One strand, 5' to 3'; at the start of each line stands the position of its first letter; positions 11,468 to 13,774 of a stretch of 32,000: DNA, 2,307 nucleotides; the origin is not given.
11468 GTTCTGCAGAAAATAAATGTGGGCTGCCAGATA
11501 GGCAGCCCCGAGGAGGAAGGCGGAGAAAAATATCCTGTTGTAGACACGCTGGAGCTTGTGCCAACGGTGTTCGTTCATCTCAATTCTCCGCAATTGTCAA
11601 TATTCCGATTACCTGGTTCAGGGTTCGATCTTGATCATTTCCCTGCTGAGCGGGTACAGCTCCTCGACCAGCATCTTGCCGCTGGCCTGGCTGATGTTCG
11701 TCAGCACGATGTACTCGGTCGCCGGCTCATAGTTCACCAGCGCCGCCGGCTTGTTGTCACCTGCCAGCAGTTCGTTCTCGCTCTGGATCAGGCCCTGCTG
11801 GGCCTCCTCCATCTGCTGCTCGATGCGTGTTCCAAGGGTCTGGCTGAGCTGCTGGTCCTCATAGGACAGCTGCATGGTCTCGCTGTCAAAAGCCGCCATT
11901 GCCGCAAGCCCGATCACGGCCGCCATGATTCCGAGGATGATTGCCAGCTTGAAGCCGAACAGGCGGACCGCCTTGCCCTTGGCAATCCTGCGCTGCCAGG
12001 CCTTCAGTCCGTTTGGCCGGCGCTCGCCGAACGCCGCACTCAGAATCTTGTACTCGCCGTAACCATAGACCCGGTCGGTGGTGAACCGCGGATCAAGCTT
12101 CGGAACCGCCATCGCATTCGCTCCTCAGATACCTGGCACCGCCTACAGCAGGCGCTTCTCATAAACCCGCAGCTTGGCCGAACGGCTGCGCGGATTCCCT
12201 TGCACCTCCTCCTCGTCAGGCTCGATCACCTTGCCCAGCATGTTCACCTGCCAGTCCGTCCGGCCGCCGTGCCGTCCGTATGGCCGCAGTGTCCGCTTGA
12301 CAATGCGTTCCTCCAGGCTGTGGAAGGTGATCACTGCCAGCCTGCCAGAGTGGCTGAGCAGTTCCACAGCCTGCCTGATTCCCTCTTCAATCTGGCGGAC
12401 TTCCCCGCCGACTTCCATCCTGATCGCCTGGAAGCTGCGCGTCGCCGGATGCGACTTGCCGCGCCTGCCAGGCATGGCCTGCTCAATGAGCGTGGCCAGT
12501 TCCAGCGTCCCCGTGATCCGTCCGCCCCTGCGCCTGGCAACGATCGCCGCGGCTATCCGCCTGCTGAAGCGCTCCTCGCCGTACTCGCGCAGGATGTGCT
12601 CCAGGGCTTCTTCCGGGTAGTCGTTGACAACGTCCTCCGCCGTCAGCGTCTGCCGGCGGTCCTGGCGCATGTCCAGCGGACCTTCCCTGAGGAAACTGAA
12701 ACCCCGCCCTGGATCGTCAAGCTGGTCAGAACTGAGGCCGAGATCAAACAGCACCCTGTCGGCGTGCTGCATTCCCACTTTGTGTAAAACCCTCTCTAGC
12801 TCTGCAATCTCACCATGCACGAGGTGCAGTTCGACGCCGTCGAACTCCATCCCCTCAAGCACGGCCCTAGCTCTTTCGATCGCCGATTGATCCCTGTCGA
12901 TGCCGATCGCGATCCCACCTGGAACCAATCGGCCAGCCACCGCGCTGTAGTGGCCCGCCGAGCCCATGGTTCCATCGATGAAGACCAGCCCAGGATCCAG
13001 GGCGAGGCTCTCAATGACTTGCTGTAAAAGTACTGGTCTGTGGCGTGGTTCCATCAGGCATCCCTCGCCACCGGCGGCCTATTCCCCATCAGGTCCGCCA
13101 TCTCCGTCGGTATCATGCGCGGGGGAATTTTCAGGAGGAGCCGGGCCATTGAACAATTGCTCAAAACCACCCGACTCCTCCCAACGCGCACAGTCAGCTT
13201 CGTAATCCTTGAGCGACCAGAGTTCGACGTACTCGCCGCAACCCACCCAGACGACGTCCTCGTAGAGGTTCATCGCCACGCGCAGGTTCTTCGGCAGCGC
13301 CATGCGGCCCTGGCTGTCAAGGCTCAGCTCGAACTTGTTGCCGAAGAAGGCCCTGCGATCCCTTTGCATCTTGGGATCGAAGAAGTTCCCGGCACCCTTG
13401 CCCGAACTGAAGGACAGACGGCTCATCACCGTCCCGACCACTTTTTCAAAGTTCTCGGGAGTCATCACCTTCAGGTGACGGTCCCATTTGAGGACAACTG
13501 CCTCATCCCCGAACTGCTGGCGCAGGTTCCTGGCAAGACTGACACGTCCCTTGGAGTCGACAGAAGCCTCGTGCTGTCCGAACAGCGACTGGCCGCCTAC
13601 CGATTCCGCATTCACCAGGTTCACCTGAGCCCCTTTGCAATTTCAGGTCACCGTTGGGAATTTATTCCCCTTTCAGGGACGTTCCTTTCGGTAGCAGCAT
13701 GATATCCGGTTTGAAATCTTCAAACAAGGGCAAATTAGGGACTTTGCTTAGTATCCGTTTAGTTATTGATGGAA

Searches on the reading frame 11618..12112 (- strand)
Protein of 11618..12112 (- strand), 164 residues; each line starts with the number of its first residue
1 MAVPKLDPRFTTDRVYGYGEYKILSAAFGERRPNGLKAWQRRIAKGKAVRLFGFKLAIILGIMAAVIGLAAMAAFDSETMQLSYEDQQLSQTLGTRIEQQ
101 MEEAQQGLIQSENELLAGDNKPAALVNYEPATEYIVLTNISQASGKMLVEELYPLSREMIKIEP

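Call 62: search_protein_families(library=pfam, max_evalue=0.01, proteins=[window:11618-12112:-])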
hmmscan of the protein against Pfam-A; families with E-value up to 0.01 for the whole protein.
window:11618-12112:- (164 aa): 1 family
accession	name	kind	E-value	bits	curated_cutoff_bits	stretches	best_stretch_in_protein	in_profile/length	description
PF24400.1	DUF7544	-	0.0099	15.6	27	0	46-76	113-143/302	Family of unknown function (DUF7544)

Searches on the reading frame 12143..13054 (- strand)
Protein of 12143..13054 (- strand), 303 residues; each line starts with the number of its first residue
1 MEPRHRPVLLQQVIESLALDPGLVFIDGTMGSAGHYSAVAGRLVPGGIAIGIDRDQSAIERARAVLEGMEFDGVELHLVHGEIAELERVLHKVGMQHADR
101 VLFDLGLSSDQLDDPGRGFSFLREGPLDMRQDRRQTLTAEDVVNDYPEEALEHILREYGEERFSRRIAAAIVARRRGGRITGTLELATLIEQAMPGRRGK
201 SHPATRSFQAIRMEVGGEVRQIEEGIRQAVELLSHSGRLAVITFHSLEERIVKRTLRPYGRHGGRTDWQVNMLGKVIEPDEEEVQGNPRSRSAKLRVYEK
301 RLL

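Call 62: search_protein_families(library=pfam, max_evalue=0.01, proteins=[window:12143-13054:-])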
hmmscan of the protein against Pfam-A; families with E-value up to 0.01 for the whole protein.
window:12143-13054:- (303 aa): 2 families
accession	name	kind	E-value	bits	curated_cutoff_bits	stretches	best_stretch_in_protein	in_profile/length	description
PF01795.25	Methyltransf_5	-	1.9e-90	303.9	27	1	4-300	3-308/309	MraW methylase family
PF13847.12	Methyltransf_31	-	0.00028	21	27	1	21-88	3-68/145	Methyltransferase domain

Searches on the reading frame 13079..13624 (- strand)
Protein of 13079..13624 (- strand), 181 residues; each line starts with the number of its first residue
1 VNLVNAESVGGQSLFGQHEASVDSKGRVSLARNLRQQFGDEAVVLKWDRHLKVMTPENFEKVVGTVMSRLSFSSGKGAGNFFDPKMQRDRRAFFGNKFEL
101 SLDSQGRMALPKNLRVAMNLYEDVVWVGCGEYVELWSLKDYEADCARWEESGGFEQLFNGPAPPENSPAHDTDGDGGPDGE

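Call 62: search_protein_families(library=pfam, max_evalue=0.01, proteins=[window:13079-13624:-])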
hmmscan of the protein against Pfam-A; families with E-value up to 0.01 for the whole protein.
window:13079-13624:- (181 aa): 1 family
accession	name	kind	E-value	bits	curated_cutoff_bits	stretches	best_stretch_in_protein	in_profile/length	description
PF02381.23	MraZ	-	4.4e-20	71.9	23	2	93-145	1-53/72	MraZ protein, putative antitoxin-like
